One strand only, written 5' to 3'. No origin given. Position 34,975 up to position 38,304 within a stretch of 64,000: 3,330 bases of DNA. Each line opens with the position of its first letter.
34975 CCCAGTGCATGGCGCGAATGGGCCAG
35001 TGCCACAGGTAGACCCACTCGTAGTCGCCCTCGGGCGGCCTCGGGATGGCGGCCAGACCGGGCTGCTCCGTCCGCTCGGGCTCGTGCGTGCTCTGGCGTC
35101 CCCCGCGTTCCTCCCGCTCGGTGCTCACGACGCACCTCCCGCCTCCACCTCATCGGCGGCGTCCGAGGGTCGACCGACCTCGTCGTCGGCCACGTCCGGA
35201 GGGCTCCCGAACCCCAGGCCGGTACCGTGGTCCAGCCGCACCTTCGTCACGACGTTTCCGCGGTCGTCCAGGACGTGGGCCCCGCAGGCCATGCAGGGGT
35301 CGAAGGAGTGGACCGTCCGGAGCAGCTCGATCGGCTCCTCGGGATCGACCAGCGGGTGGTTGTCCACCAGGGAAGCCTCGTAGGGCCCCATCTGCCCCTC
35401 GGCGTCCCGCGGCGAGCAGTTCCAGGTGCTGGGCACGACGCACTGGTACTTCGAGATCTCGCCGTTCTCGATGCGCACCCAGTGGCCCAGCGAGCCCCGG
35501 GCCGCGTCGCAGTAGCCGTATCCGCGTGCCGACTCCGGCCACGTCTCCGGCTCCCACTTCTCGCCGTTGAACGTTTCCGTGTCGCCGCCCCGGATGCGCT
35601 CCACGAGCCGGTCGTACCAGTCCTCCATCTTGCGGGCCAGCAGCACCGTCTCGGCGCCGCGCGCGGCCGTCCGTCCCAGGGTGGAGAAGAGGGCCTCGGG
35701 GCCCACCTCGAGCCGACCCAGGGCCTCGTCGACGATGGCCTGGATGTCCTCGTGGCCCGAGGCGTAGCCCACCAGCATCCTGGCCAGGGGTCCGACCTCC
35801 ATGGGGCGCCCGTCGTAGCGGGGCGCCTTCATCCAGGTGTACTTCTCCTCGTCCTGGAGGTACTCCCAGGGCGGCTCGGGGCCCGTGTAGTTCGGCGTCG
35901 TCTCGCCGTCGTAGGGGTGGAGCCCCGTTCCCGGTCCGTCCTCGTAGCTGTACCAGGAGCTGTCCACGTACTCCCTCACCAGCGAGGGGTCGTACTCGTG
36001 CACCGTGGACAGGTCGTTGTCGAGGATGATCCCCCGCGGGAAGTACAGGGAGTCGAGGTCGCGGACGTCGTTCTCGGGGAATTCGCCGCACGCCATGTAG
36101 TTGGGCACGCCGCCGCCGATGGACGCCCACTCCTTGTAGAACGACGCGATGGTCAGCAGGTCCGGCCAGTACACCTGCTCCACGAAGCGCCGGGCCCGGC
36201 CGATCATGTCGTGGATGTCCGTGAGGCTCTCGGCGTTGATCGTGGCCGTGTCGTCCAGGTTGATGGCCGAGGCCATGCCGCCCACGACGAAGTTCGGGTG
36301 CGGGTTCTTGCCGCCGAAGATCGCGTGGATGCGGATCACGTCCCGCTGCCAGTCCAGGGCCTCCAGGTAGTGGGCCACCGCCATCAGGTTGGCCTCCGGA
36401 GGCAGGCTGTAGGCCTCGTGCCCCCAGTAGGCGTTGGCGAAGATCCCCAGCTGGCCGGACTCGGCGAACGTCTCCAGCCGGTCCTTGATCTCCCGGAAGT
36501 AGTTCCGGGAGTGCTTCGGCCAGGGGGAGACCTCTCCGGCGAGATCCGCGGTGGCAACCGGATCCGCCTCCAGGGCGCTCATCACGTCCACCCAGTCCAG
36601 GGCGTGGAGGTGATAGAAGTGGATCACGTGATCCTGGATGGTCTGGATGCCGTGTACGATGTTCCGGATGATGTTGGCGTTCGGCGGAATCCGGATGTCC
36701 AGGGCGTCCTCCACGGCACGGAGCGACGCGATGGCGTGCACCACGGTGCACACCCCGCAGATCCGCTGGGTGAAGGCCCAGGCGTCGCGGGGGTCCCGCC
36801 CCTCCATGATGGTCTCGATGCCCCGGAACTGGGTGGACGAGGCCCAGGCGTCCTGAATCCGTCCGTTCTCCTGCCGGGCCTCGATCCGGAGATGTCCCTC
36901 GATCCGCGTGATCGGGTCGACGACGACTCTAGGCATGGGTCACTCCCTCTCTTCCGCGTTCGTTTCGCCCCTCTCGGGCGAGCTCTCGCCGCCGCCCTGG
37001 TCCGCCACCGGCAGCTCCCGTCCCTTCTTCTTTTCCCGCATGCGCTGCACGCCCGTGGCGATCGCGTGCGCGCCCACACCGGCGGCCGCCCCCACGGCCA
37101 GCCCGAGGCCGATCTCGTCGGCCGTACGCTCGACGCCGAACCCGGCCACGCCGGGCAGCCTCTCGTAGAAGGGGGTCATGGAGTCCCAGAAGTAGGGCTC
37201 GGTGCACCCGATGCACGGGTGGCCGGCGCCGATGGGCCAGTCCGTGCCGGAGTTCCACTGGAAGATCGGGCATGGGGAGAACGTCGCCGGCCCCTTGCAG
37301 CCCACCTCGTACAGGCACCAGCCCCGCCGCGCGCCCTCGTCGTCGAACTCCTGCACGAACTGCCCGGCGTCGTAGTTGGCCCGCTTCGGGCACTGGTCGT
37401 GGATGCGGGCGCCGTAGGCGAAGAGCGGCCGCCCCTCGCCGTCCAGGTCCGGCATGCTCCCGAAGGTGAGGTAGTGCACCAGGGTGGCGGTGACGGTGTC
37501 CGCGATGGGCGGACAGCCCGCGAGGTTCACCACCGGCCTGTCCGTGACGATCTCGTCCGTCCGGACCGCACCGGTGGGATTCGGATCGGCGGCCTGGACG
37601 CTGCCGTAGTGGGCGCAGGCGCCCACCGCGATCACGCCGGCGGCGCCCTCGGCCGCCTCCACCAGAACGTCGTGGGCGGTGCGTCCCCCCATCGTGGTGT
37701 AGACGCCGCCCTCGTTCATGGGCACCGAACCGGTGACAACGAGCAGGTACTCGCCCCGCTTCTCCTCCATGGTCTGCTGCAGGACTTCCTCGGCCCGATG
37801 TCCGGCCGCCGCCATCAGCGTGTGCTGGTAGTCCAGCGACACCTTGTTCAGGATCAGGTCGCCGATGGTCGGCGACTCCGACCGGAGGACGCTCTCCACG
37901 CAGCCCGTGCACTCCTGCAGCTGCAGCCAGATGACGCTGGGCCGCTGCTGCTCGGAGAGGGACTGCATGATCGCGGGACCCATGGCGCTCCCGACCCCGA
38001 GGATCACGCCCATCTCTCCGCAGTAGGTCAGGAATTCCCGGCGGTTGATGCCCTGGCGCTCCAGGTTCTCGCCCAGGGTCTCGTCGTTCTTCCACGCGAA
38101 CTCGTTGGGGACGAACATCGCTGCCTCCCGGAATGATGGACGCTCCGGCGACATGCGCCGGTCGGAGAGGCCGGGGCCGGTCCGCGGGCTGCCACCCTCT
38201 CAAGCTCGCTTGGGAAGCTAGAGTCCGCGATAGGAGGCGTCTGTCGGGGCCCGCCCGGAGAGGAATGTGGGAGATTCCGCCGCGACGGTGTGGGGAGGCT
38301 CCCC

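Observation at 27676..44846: Membrane-bound [NiFe]-hydrogenase operon placed back to back with a porin-cytochrome-type multihaem electron conduit cluster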

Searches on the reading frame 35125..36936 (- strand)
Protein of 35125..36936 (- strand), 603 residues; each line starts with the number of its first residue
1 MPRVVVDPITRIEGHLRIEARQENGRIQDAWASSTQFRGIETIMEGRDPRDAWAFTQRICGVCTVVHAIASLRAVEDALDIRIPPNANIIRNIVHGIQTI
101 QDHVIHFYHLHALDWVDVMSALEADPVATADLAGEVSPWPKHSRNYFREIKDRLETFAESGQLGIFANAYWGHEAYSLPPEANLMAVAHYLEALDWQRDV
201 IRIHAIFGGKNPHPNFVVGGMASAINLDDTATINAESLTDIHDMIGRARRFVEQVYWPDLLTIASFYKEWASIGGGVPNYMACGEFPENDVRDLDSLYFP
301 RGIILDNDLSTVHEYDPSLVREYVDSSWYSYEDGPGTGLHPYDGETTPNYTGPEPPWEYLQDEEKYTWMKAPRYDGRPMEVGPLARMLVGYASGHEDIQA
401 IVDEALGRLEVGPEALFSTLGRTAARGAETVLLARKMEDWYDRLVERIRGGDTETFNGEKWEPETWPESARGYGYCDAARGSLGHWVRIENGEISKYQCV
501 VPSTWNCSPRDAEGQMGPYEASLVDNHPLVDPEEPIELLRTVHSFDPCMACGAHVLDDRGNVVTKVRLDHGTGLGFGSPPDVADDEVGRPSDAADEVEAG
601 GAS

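Call 6: search_protein_families(library=pfam, proteins=[window:35125-36936:-], max_evalue=0.01)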
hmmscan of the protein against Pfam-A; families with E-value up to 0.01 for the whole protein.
window:35125-36936:- (603 aa): 1 family
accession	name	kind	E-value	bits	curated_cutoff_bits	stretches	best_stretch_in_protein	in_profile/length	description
PF00374.24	NiFeSe_Hases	-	8.8e-233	774.2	25.8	1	38-554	1-508/508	Nickel-dependent hydrogenase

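Call 8: search_protein_families(library=ncbifam, proteins=[window:35125-36936:-], max_evalue=0.1)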
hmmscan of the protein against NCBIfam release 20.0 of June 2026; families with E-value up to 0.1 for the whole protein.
window:35125-36936:- (603 aa): 15 families
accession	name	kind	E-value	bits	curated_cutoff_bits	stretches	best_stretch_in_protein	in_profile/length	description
NF007550.0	PRK10170.1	equivalog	5.4e-187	622.8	1101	1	3-566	18-594/597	Ni/Fe-hydrogenase large subunit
NF007778.0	PRK10467.1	equivalog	7.5e-175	582.5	969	1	3-567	4-565/567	hydrogenase 2 large subunit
NF033181.1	NiFeSe_hydrog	equivalog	2.5e-152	508.3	600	1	2-565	2-506/507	nickel-dependent hydrogenase large subunit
NF045518.1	H2_NiFeSe_large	exception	1e-108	364.2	780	2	175-557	132-483/485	NiFeSe hydrogenase large subunit HysA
TIGR03295.1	frhA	equivalog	2.4e-37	128.9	392.5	3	3-108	4-111/412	coenzyme F420 hydrogenase subunit alpha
NF041785.2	VhuA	equivalog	1.6e-22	79.7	800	1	1-126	1-124/418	F420-non-reducing hydrogenase Vhu subunit A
NF040828.1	sulfhyd_ShyA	equivalog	1.8e-22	79.8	700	2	5-117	4-117/415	NAD(P)-dependent hydrogenase/sulfhydrogenase 2 subunit alpha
NF040832.1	sulfhyd_HydA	equivalog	4.1e-12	45.9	880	2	4-120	5-122/426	NADPH-dependent hydrogenase/sulfhydrogenase 1 subunit alpha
NF004739.1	PRK06075.1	equivalog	2.5e-07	29.8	360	1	14-107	14-108/384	NADH-quinone oxidoreductase subunit D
TIGR01962.1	NuoD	equivalog_domain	9.3e-07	28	459.35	1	36-107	39-110/386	NADH dehydrogenase (quinone) subunit D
NF040602.1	F420_dehyd_FpoD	exception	1.7e-06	27.3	600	1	16-107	23-115/372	F420H2 dehydrogenase subunit FpoD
NF008974.0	PRK12322.1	equivalog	6.8e-05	22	522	1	37-108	44-115/366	NADH-quinone oxidoreductase subunit D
NF041786.2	VhuU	equivalog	0.00043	20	70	1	543-566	16-41/45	F420-non-reducing hydrogenase selenoprotein subunit VhuU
NF009808.0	PRK13292.1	equivalog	0.0013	16.6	1156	1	36-108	444-516/791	NADH-quinone oxidoreductase subunit B/C/D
NF008728.0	PRK11742.1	equivalog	0.0036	15.7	840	1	25-107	239-322/598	NADH-quinone oxidoreductase subunit C/D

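Call 35: find_related_loci(query=window:35125-36936:-, collection=metagenome_contigs, flank=10000)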
Query window:35125-36936:- (603 aa) in metagenome_contigs; peptide patterns used: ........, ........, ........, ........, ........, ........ (x = any residue, [..] = any of these).
600 stretches matched a pattern (row limit reached: there are more); 592 encode a relative of the query (tblastn E <= 1e-3); the best 80 are kept; 80 distinct loci.
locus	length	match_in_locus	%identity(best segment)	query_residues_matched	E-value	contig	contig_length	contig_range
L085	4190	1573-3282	76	1-569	0e+0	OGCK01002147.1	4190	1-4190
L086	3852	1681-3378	77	3-568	0e+0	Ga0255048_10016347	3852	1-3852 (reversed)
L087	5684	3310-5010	75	3-569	0e+0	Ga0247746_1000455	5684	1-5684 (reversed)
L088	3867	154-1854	75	3-569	0e+0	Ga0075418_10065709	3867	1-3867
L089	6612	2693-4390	75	3-568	0e+0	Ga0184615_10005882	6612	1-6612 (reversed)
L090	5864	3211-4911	75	3-569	0e+0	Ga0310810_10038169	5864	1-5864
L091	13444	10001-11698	74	3-568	0e+0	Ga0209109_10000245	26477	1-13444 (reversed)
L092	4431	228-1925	75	3-568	0e+0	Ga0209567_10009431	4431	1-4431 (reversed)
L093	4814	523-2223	74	3-569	0e+0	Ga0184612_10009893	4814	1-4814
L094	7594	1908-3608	74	3-569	0e+0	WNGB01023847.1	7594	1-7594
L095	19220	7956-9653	75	3-568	0e+0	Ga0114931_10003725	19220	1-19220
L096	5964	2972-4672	73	3-569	0e+0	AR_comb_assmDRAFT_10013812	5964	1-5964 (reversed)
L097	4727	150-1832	76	1-560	0e+0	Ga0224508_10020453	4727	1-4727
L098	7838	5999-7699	73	3-569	0e+0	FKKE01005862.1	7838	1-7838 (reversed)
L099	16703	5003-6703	74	3-569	0e+0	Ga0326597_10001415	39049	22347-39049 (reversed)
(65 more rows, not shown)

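Call 49: search_solved_structures(query=window:35125-36936:-, max_evalue=1e-100)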
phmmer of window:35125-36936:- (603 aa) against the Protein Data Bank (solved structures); distinct sequences matched with E-value up to 1e-100: 40.
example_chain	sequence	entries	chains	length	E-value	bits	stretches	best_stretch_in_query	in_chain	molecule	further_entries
3myr_B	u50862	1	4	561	1.5e-230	770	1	3-554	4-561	Nickel-dependent hydrogenase large subunit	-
4c3o_A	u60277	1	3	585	1.8e-202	677.2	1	3-554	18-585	HYDROGENASE-1 LARGE SUBUNIT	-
5jrd_L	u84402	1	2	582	2.3e-185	620.7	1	3-554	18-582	Hydrogenase-1 large chain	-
3uqy_L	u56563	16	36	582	1.2e-184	618.4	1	3-554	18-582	Hydrogenase-1 large chain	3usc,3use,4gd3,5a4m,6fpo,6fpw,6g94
5lmm_L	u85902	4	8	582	2.9e-184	617.1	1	3-554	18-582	Hydrogenase-1 large chain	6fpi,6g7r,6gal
4ue3_LLL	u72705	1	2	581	2.9e-184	617.1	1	3-554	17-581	Hydrogenase-1 large chain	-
5lry_L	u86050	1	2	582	3.1e-184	617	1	3-554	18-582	Hydrogenase-1 large chain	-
5a4i_L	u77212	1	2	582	5.6e-184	616.2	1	3-554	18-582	Hydrogenase-1 large chain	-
5a4f_L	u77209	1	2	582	1.5e-183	614.8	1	3-554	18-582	Hydrogenase-1 large chain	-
5adu_L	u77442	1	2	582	2.7e-183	613.9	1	3-554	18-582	Hydrogenase-1 large chain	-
3ayx_A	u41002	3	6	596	2.7e-178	597.4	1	3-554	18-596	Membrane-bound hydrogenase large subunit | Hydrogenase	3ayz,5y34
3rgw_L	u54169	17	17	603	2.8e-177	594.1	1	3-554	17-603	Membrane-bound hydrogenase (NIFE) large subunit HOXG | Uptake hydrogenase large subunit | Uptake hydrogenase large subunit hoxG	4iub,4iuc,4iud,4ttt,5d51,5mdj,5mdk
2frv_L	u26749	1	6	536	1.6e-172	578.3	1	3-554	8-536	PERIPLASMIC HYDROGENASE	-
1frf_L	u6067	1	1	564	3e-172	577.4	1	4-567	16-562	[NI-FE] HYDROGENASE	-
1yq9_H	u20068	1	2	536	3.3e-172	577.3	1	3-554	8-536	Periplasmic [NiFe] hydrogenase large subunit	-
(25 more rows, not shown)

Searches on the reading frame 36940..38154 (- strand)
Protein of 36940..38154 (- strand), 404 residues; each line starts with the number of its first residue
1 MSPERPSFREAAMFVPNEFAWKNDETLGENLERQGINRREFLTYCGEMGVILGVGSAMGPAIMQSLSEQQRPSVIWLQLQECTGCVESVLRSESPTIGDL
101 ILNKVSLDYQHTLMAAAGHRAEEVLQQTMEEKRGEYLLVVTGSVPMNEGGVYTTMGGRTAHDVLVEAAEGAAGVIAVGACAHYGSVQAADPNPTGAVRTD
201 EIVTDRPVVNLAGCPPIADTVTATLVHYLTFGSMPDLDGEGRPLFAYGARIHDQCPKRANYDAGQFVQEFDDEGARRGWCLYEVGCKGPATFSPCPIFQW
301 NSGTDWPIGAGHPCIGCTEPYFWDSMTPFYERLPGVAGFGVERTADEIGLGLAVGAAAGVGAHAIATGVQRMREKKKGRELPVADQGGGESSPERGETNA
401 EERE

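Call 6: search_protein_families(library=pfam, proteins=[window:36940-38154:-], max_evalue=0.01)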
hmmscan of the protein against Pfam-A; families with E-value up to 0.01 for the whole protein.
window:36940-38154:- (404 aa): 2 families
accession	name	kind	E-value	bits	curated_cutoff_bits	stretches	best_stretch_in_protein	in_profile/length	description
PF14720.11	NiFe_hyd_SSU_C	-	3.9e-33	114.1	27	1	247-330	1-80/80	NiFe/NiFeSe hydrogenase small subunit C-terminal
PF01058.29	Oxidored_q6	-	1.4e-26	93.2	27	1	82-227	1-127/128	NADH ubiquinone oxidoreductase, 20 Kd subunit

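Call 73: search_protein_families(library=ncbifam, proteins=[window:36940-38118:-], max_evalue=0.01)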
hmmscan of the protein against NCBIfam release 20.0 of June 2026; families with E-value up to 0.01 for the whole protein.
window:36940-38118:- (392 aa): 4 families
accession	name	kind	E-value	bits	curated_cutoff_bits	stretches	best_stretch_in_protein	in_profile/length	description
TIGR00391.1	hydA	subfamily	3.9e-133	444.1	179.5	1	11-365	2-361/365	hydrogenase small subunit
NF007779.0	PRK10468.1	equivalog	8.9e-99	331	659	1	19-307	8-297/372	hydrogenase 2 small subunit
NF045520.1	H2_NiFeSe_small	exception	1.5e-70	238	470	1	24-319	2-313/314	NiFeSe hydrogenase small subunit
TIGR03294.1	FrhG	equivalog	0.0013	18.5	245.5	0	61-217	3-141/228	coenzyme F420 hydrogenase subunit gamma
